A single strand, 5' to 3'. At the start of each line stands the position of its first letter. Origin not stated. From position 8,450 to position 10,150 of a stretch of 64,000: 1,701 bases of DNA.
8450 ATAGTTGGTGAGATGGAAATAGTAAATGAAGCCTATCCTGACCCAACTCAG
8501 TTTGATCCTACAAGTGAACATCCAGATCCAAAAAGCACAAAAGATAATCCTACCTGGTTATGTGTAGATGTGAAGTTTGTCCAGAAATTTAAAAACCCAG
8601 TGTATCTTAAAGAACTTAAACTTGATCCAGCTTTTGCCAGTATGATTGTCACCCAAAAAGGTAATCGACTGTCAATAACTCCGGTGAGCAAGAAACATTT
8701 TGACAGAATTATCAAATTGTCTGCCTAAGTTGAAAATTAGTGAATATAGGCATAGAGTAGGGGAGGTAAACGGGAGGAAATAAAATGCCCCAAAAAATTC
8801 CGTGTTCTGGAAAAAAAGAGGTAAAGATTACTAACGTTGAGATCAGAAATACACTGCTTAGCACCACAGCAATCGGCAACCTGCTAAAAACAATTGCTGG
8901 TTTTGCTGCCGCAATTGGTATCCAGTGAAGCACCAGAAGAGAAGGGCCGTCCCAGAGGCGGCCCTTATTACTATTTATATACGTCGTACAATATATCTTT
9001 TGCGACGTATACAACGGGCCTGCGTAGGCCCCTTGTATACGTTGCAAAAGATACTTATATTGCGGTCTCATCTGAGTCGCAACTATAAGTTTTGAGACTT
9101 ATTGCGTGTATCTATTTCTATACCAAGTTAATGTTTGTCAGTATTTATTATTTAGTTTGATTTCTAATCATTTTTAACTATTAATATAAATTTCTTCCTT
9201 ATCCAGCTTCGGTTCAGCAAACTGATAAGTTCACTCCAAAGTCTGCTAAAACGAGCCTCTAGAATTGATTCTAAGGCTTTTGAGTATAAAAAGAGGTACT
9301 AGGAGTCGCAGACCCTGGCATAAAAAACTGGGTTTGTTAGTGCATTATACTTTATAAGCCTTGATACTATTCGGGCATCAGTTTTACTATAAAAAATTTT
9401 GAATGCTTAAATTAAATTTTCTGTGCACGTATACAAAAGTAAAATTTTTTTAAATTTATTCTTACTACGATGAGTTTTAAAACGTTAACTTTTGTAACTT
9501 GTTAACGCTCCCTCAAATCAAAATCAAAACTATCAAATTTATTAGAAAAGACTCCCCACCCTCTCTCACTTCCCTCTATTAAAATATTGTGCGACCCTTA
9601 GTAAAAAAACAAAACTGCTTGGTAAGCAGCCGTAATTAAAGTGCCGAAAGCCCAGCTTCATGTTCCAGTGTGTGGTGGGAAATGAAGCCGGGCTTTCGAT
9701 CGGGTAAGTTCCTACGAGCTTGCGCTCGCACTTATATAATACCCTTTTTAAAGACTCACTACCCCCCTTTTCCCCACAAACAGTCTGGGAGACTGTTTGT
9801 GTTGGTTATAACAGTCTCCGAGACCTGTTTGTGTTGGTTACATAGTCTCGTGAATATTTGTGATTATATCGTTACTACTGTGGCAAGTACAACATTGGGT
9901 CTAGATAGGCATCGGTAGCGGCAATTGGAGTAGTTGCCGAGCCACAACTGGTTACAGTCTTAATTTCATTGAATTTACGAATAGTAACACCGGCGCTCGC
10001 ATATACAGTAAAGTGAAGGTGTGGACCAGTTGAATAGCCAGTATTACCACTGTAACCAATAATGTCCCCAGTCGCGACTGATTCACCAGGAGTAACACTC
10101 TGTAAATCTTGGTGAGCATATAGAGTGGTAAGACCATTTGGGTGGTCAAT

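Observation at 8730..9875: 1.1-kb hairpin-dense non-coding region with a thrice-repeated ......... motif and tandem terminator-like repeats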

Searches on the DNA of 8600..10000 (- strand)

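Call 6: search_rna_families(source=window, start=8600, end=10000, threshold=evalue, max_evalue=10, show_alignments=3)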
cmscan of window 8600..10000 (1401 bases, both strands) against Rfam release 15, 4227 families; matches with E-value up to 10: 17.
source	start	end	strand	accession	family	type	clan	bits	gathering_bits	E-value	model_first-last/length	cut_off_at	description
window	8986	9060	-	RF00650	mir-153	Gene; miRNA;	-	26.7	54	0.023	1-73/73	no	mir-153 microRNA precursor family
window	8981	9067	+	RF04154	mir-1277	Gene; miRNA;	-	22.4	81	0.32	1-78/78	no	mir-1277 microRNA precursor family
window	8933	9067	-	RF02069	STnc70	Gene; sRNA;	-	20.3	40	0.2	1-149/149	no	Enterobacterial sRNA STnc70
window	8980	9066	-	RF03750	mir-2489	Gene; miRNA;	-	20.3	100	0.33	1-95/95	no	mir-2489 microRNA precursor family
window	9647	9696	-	RF04205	MIR2606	Gene; miRNA;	-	20.1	139.7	6.1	1-165/165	no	MIR2606 microRNA precursor family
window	9645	9698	+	RF03255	mir-2188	Gene; miRNA;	-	19.8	60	0.61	9-70/78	no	mir-2188 microRNA precursor family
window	8988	9055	-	RF04158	mir-568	Gene; miRNA;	-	19.5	75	4.4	1-93/93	no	mir-568 microRNA precursor family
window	9534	9639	-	RF02900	AaHKsRNA82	Gene; sRNA;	-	19.4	51.4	7.2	1-81/81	no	Aggregatibacter sRNA 82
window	8929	9038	+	RF01808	MicX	Gene; sRNA;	-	19.1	75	0.17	1-194/194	no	MicX Vibrio cholerae sRNA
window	9644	9699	-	RF03429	mir-4451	Gene; miRNA;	-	18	100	2.1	1-66/66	no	mir-4451 microRNA precursor family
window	8923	9056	+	RF02413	snoR145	Gene; snRNA; snoRNA; HACA-box;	-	17.7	57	5.4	1-147/147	no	Small nucleolar RNA snoR145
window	9004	9042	+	RF00780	MIR477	Gene; miRNA;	-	17.3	65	1.9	1-99/99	no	MIR477 microRNA precursor family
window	9777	9831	-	RF04140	mir-3118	Gene; miRNA;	-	17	89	6.3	1-76/76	no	mir-3118 microRNA precursor family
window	9775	9833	+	RF04149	MIR447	Gene; miRNA;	-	16.9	200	1.3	1-236/236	no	MIR447 microRNA precursor family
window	8934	8987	-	RF02066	STnc320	Gene; sRNA;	-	16.9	50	4.2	1-55/55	no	Salmonella enterica sRNA STnc320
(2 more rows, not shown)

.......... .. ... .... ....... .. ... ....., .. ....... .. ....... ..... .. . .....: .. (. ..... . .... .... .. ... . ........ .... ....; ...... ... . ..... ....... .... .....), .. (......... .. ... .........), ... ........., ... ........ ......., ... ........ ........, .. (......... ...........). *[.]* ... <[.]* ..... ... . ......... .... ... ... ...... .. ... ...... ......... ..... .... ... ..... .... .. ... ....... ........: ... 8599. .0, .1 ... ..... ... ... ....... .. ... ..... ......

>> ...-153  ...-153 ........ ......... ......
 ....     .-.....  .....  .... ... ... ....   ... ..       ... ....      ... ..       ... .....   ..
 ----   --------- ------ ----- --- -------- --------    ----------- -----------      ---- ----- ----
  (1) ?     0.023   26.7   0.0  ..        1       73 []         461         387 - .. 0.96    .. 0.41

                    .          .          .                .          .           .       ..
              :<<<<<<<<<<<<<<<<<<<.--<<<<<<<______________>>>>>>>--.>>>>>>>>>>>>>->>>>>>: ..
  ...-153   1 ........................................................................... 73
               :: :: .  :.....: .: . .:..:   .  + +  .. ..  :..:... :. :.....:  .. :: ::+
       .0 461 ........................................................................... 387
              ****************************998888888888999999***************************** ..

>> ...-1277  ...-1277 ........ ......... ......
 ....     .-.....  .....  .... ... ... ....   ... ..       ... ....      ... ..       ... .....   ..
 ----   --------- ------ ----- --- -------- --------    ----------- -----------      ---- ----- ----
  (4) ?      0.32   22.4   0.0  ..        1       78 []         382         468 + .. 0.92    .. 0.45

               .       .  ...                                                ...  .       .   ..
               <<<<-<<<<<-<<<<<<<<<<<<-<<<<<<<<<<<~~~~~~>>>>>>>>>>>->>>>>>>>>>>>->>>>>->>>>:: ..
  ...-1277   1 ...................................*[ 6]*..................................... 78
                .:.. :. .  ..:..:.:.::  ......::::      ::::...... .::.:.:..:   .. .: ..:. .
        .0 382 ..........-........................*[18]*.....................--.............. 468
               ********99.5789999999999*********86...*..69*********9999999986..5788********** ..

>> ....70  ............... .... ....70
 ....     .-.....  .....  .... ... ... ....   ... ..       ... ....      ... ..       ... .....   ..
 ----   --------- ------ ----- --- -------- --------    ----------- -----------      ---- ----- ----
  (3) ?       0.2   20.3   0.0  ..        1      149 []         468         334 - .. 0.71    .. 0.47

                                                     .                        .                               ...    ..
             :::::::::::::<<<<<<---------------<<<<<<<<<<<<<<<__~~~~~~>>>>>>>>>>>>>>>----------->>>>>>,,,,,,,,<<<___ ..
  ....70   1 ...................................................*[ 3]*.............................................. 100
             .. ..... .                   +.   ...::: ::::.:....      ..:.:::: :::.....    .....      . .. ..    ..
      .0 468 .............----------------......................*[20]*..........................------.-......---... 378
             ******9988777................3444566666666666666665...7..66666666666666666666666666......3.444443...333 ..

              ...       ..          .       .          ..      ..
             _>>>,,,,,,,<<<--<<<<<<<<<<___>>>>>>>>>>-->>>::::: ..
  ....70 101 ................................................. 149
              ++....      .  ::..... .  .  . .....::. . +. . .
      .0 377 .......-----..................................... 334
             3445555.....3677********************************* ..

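Call 53: build_rna_model(alignment_id=A3)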
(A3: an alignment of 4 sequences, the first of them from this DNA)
Model R1 built from alignment A3 (4 sequences, 164 columns); structure: RNAalifold consensus.
model positions 134; base pairs 31; branch points 2; effective number of sequences 1.2; information 0.591 bits per position. Calibrated on 0.2 Mb of random sequence (short: E-values are rough).
structure used (alignment columns):
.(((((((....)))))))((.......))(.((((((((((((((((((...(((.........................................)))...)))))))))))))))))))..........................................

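Call 55: search_with_rna_model(model_id=R1, sources=[L006, L007, L008, L009, L010, L011, L012, L013, L014, L015, L016, L017, L018, L019, L020, L021, L022, L023, L024, L025, L026, L027, L028, L029, L030, L031, L032, L033, L034, L035, L036, L037, L038, L039, L040, L041, L042, L043, L044, L045, L046, L047, L048, L049, L050, L051, L052, L053, L054, L055, L056, L057, L058, L059, L060, L061, L062, L063, L064, L065, L066, L067, L068, L069, L070, L071, L072, L073, L074, L075, L076, L077, L078, L079, L080, L081, L082, L083, L084, L085, L086, L087, L088, L089, L090, L091, L092, L093, L094, L095, L096, L097, L098, L099, L100, L101, L102, L103, L104, L105], max_evalue=1, show_alignments=3)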
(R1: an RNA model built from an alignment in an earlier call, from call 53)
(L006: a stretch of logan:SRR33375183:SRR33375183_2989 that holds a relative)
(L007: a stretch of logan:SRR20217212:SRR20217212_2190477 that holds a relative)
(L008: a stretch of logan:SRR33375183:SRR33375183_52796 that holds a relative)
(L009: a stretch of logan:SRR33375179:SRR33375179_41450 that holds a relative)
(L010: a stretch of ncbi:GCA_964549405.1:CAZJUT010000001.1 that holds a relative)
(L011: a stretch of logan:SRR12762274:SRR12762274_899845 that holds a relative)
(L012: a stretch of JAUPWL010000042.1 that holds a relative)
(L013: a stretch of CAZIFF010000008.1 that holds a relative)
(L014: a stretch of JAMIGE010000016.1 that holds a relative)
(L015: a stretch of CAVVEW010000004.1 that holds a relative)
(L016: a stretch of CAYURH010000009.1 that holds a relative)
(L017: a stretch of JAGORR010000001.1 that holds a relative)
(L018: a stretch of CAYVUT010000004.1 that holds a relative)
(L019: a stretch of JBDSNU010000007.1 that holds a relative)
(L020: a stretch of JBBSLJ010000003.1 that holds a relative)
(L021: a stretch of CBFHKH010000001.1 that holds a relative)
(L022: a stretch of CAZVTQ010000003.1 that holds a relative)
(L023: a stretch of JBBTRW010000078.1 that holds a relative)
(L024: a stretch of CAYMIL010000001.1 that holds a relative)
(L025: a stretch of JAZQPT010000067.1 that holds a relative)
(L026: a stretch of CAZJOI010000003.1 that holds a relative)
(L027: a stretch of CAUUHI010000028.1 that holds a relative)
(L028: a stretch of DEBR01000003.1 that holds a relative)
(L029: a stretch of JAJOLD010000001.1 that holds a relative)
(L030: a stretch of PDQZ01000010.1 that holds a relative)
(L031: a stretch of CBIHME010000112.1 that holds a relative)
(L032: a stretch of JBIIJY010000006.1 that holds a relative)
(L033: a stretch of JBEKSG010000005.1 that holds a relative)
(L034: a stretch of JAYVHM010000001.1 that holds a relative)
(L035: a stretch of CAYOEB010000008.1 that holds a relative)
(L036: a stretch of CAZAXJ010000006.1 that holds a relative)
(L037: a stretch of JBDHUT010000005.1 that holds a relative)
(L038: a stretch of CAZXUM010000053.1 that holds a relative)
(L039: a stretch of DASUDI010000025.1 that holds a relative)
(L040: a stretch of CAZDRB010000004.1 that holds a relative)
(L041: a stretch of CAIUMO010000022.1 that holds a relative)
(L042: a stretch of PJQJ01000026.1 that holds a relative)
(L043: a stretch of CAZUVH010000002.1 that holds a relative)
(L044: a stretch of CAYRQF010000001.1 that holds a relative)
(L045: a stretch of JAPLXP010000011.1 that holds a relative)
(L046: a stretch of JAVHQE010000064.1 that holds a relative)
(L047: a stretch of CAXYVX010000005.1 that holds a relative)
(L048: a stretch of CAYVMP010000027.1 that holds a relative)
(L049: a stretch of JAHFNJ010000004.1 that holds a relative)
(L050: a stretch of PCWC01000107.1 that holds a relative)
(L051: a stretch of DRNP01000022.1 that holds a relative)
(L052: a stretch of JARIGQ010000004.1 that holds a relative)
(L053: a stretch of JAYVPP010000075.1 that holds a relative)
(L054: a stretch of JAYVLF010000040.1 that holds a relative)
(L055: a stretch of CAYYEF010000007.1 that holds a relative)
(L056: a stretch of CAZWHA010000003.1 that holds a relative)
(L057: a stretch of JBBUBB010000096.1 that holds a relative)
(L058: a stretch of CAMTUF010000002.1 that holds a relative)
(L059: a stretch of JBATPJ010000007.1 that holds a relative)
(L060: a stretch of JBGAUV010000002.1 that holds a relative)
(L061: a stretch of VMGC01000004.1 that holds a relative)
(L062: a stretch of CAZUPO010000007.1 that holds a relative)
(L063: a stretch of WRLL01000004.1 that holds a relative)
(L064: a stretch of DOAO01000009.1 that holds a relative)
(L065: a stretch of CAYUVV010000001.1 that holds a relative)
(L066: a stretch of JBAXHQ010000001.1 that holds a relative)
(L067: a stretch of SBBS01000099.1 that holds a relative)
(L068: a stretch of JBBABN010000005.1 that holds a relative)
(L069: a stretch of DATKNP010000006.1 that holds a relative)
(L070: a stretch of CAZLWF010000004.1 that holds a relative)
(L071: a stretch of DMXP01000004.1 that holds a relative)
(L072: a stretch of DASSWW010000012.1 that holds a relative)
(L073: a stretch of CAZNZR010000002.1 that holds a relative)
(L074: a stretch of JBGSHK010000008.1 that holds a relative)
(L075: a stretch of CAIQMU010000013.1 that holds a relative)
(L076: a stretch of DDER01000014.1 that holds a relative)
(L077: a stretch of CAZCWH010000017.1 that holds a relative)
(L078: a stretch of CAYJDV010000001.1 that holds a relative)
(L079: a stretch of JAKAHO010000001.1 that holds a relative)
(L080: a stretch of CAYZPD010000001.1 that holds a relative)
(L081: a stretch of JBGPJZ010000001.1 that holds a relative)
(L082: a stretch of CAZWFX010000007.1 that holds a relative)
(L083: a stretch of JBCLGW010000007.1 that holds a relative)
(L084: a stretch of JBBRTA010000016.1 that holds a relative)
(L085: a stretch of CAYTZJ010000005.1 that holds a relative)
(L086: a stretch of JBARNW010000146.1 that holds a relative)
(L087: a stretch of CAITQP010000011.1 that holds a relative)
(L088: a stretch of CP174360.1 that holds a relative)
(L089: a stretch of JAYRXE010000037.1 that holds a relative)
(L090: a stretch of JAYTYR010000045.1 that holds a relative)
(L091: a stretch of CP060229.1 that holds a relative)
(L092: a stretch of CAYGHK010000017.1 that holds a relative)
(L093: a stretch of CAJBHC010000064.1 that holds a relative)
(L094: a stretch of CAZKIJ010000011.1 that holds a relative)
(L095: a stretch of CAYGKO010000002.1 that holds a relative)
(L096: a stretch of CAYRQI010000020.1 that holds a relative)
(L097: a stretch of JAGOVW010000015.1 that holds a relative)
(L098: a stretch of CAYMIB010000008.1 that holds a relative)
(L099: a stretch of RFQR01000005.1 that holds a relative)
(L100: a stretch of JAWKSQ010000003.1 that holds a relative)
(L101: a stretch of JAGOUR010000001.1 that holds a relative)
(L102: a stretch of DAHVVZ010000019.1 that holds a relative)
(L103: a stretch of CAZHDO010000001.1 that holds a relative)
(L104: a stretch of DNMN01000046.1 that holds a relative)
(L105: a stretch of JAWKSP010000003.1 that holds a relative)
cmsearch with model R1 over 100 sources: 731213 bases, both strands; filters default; matches with E-value up to 1: 2.
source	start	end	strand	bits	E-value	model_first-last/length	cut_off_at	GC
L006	7355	7385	+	18.8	0.0015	1-30/134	3'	0.55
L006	2267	2337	+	16.7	0.0089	1-134/134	no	0.34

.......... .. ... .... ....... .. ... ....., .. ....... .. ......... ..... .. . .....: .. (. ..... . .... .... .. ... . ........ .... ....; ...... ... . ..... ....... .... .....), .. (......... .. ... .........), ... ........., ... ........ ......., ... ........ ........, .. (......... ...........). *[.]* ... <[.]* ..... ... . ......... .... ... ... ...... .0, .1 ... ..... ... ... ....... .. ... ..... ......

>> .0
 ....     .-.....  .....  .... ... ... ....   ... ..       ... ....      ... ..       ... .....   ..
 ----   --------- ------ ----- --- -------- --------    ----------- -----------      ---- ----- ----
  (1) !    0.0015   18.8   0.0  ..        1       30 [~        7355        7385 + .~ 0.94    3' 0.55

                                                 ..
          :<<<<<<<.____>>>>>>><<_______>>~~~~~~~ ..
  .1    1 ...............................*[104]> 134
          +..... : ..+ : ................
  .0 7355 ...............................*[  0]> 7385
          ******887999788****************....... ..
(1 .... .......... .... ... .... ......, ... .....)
